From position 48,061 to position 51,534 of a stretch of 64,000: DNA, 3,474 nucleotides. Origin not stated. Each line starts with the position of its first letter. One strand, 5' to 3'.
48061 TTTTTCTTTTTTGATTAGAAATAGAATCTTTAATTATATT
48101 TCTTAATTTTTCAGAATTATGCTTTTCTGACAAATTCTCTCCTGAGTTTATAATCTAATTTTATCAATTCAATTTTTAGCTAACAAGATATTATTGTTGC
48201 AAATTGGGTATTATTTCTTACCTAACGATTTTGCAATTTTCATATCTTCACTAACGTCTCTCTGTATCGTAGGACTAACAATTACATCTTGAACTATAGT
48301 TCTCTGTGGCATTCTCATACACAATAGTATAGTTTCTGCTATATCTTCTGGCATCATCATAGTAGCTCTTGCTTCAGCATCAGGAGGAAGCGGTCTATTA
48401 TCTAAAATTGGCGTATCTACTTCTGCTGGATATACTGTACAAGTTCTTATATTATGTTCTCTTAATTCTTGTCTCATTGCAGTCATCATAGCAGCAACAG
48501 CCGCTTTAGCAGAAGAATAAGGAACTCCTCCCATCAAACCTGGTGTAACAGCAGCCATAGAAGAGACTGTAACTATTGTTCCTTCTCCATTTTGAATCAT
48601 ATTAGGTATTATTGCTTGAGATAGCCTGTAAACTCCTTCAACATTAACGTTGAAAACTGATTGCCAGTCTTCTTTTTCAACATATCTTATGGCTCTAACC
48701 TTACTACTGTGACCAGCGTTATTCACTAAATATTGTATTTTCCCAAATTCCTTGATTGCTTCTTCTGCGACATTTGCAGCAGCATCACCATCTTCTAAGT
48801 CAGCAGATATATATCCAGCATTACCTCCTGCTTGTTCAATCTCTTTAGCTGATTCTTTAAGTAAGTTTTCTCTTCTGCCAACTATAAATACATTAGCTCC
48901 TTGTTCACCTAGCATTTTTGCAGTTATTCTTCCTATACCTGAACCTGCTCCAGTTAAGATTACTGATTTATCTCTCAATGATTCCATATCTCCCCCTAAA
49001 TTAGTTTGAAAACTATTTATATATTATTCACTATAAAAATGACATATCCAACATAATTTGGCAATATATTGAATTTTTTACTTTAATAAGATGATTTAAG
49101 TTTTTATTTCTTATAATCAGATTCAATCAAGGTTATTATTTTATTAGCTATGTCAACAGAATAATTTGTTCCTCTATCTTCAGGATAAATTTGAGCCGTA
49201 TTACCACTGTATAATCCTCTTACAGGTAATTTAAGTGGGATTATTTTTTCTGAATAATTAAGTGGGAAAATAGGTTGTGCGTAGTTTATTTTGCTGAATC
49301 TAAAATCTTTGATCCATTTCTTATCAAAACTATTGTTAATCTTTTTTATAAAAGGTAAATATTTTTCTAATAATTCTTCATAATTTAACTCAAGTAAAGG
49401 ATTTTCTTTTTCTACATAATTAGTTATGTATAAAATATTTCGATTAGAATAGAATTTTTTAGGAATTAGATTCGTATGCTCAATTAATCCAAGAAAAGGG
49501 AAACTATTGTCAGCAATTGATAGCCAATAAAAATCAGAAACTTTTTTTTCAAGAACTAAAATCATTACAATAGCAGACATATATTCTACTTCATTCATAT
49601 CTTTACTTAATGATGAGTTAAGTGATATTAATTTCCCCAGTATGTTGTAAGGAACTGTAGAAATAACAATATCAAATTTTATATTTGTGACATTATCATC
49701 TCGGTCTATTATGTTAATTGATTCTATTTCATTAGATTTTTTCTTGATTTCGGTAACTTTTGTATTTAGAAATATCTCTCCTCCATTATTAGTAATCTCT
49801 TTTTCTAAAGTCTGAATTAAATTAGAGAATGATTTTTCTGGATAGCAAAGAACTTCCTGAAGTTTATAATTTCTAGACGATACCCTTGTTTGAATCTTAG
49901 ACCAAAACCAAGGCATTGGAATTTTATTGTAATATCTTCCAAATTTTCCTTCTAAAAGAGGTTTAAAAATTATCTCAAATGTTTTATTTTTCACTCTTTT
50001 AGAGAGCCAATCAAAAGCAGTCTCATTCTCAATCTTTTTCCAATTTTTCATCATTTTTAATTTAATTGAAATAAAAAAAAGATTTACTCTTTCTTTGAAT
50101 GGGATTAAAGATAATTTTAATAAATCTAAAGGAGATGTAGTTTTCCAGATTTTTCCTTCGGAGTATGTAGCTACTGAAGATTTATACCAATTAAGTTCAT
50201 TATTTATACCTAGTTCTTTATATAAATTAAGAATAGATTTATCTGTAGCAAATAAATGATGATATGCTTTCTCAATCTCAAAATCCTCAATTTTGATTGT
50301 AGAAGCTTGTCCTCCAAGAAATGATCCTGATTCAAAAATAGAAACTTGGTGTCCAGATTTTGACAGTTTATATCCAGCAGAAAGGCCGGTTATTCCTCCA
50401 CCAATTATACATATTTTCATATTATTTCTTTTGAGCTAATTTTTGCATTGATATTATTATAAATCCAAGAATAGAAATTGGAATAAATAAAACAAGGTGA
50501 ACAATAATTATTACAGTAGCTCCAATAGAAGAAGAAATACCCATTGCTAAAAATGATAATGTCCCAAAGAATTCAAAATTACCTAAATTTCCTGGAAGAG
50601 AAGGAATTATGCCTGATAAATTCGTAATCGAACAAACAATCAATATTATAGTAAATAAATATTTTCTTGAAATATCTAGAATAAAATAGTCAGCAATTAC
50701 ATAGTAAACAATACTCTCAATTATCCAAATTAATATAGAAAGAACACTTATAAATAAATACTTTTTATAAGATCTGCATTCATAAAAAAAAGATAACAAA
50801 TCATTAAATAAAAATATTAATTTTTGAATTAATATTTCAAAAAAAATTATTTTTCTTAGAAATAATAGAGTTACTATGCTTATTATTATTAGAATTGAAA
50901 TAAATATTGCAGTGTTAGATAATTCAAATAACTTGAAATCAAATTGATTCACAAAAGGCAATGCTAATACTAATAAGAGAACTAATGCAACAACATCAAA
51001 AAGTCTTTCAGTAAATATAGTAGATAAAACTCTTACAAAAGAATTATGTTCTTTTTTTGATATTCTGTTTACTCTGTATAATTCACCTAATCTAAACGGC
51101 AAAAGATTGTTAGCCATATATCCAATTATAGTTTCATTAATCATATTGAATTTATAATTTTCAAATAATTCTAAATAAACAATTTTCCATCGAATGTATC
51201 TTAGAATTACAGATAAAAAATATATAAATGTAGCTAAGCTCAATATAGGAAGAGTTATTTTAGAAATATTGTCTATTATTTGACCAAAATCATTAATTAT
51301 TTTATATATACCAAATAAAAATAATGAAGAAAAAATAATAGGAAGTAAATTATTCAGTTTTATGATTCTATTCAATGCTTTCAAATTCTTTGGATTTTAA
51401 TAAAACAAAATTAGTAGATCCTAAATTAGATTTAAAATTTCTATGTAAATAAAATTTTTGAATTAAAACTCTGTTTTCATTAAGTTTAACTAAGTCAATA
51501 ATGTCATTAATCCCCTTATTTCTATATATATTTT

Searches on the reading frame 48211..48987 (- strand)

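Call 10: search_protein_families(library=pfam, proteins=[window:48211-48987:-])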
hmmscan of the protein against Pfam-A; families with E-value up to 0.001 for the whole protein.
window:48211-48987:- (258 aa): 4 families
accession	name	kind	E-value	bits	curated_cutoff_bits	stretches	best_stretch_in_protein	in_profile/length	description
PF00106.31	adh_short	-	2.1e-53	181.2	26.6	1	7-197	1-189/195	short chain dehydrogenase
PF13561.12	adh_short_C2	-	8.1e-37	127.5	27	1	13-220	1-213/236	Enoyl-(Acyl carrier protein) reductase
PF08659.16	KR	-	2.1e-17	64.1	22.6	1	9-174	3-166/180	KR domain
PF01370.27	Epimerase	-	3.6e-05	23.7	20.9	1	9-186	1-173/240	NAD dependent epimerase/dehydratase family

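Call 48: search_protein_families(library=ncbifam, max_evalue=0.00001, proteins=[window:48211-48987:-])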
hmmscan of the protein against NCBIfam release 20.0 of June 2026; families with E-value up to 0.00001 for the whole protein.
window:48211-48987:- (258 aa): 216 families (the best 25 are shown)
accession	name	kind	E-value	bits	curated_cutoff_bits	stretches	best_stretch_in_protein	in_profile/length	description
NF005806.0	PRK07666.1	equivalog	4.8e-51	173.4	286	1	1-235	2-232/239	3-ketoacyl-ACP reductase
NF005672.0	PRK07454.1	equivalog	3e-50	170.7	234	1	5-239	5-236/241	SDR family oxidoreductase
NF005559.1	PRK07231.1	subfamily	2.3e-47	161.6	215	1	4-209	2-207/249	glucose 1-dehydrogenase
NF005594.0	PRK07326.1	equivalog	1.4e-44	152.5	271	1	2-240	2-232/237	SDR family oxidoreductase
NF004791.0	PRK06138.1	equivalog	1.2e-43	149.3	312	1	3-196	2-192/252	SDR family oxidoreductase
NF009466.0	PRK12826.1-2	subfamily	2.3e-43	148.5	222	1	7-221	4-223/248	3-oxoacyl-ACP reductase FabG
NF005681.0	PRK07478.1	subfamily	3.6e-43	147.8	267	1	1-207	1-207/254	SDR family oxidoreductase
NF005495.0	PRK07109.1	subfamily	1.1e-41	143.2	264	1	2-232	4-236/334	SDR family oxidoreductase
NF004514.1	PRK05855.1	equivalog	1.4e-39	136.2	455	1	3-200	310-506/578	SDR family oxidoreductase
TIGR01830.1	3oxo_ACP_reduc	equivalog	2.2e-39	135.6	297.75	1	9-197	1-188/239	3-oxoacyl-[acyl-carrier-protein] reductase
NF004526.0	PRK05872.1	subfamily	5.8e-39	134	276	1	2-198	6-198/297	short-chain dehydrogenase/reductase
NF004198.0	PRK05653.1-3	equivalog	7.2e-39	133.7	296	1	1-197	2-196/248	3-oxoacyl-ACP reductase FabG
NF004825.0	PRK06181.1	equivalog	1e-38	133.2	215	1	1-232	1-236/268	SDR family oxidoreductase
NF004203.0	PRK05653.2-4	subfamily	1.1e-38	133.1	313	1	3-202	3-202/260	3-oxoacyl-ACP reductase FabG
TIGR03971.1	SDR_subfam_1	subfamily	1.6e-38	132.6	300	1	4-237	1-242/271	mycofactocin-coupled SDR family oxidoreductase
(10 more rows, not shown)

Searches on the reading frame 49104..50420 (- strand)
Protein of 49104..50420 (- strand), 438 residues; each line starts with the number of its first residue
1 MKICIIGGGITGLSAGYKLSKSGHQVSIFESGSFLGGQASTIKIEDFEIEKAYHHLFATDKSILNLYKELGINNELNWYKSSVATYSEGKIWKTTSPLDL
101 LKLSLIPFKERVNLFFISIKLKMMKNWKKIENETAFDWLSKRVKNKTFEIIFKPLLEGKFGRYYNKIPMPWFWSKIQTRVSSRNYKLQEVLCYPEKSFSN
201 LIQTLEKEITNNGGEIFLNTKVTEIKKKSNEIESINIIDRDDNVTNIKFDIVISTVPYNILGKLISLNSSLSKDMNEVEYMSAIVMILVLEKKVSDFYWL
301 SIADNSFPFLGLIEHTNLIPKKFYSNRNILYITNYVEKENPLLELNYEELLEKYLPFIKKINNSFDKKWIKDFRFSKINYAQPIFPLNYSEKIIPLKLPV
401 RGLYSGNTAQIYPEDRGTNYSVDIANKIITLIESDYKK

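Call 10: search_protein_families(library=pfam, proteins=[window:49104-50420:-])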
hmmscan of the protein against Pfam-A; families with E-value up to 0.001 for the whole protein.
window:49104-50420:- (438 aa): 7 families
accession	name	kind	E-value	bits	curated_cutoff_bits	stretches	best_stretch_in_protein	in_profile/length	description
PF01593.30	Amino_oxidase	-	1.6e-23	84.2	19.8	1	10-380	1-385/443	Flavin containing amine oxidoreductase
PF13450.12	NAD_binding_8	-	5.3e-14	52.7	21.9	1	5-70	1-68/68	NAD(P)-binding Rossmann-like domain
PF01266.30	DAO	-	4.2e-12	46.7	27.9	1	2-40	1-39/353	FAD dependent oxidoreductase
PF12831.13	FAD_oxidored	-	1.2e-07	31.9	27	1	3-42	2-41/416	FAD dependent oxidoreductase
PF00070.33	Pyr_redox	-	3.6e-07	31.1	22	0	2-35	1-34/82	Pyridine nucleotide-disulphide oxidoreductase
PF07992.20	Pyr_redox_2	-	1.5e-06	28.3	26.1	0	2-39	2-40/291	Pyridine nucleotide-disulphide oxidoreductase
PF03486.20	HI0933_like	-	1.8e-06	28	50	0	193-242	102-151/244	HI0933-like protein Rossmann domain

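Call 48: search_protein_families(library=ncbifam, max_evalue=0.00001, proteins=[window:49104-50420:-])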
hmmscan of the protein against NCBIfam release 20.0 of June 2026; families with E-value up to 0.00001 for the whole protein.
window:49104-50420:- (438 aa): 26 families (the best 25 are shown)
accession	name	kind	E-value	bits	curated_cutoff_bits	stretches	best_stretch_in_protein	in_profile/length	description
NF005560.0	PRK07233.1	equivalog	1.1e-130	436.4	252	1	1-435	1-431/435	hypothetical protein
NF005548.0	PRK07208.1-4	equivalog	1.8e-24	86.2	389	1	2-392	5-407/488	hypothetical protein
NF005547.0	PRK07208.1-3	equivalog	5.2e-23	81.5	380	1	2-316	6-322/465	hypothetical protein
TIGR03467.1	HpnE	equivalog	9.4e-22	77.9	283.05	1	4-295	2-299/430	hydroxysqualene dehydroxylase HpnE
NF005545.0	PRK07208.1-1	equivalog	4.7e-18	64.8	451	1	3-176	10-179/504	hypothetical protein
TIGR00562.1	proto_IX_ox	equivalog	9.6e-18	64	97.85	1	2-166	4-171/470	protoporphyrinogen oxidase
TIGR02731.1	phytoene_desat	equivalog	6.4e-15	54.8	569.4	1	3-84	2-84/453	15-cis-phytoene desaturase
NF005546.0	PRK07208.1-2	equivalog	9.6e-15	54.1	418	1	123-278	188-330/527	hypothetical protein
NF008845.0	PRK11883.1-5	equivalog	3.9e-13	48.5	560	1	2-77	6-87/468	protoporphyrinogen oxidase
TIGR02733.1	desat_CrtD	equivalog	5.3e-13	48.5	549.7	1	2-47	3-48/492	C-3',4' desaturase CrtD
TIGR02732.1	zeta_caro_desat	equivalog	2.5e-12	46.5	622.15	1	2-82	1-82/474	9,9'-di-cis-zeta-carotene desaturase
NF005549.0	PRK07208.1-5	equivalog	4.4e-12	45.2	587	0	125-270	190-321/534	hypothetical protein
NF058655.1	CrtID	equivalog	1.5e-11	43.8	640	1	3-49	1-47/478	bifunctional phytoene desaturase/3,4-desaturase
NF008841.0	PRK11883.1-1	equivalog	1e-10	41.2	517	1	1-77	4-83/453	protoporphyrinogen oxidase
TIGR02734.1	crtI_fam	subfamily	2.7e-10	39.5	238.1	1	4-49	2-47/504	phytoene desaturase family protein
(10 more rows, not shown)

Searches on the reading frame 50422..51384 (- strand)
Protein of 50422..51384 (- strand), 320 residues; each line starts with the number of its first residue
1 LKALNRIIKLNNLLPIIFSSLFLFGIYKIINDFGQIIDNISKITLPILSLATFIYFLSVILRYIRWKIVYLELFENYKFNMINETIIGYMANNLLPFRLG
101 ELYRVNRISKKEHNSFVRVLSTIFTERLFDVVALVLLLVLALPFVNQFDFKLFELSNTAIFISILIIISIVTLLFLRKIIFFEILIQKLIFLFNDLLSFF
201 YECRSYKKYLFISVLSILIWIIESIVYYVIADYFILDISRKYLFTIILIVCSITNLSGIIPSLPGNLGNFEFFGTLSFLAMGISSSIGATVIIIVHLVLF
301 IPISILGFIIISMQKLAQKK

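Call 10: search_protein_families(library=pfam, proteins=[window:50422-51384:-])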
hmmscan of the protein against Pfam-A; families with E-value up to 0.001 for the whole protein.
window:50422-51384:- (320 aa): 1 family
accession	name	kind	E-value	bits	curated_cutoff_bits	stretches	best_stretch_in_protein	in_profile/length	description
PF03706.18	LPG_synthase_TM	-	5.4e-39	134.9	33.4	1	23-307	8-302/302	Lysylphosphatidylglycerol synthase TM region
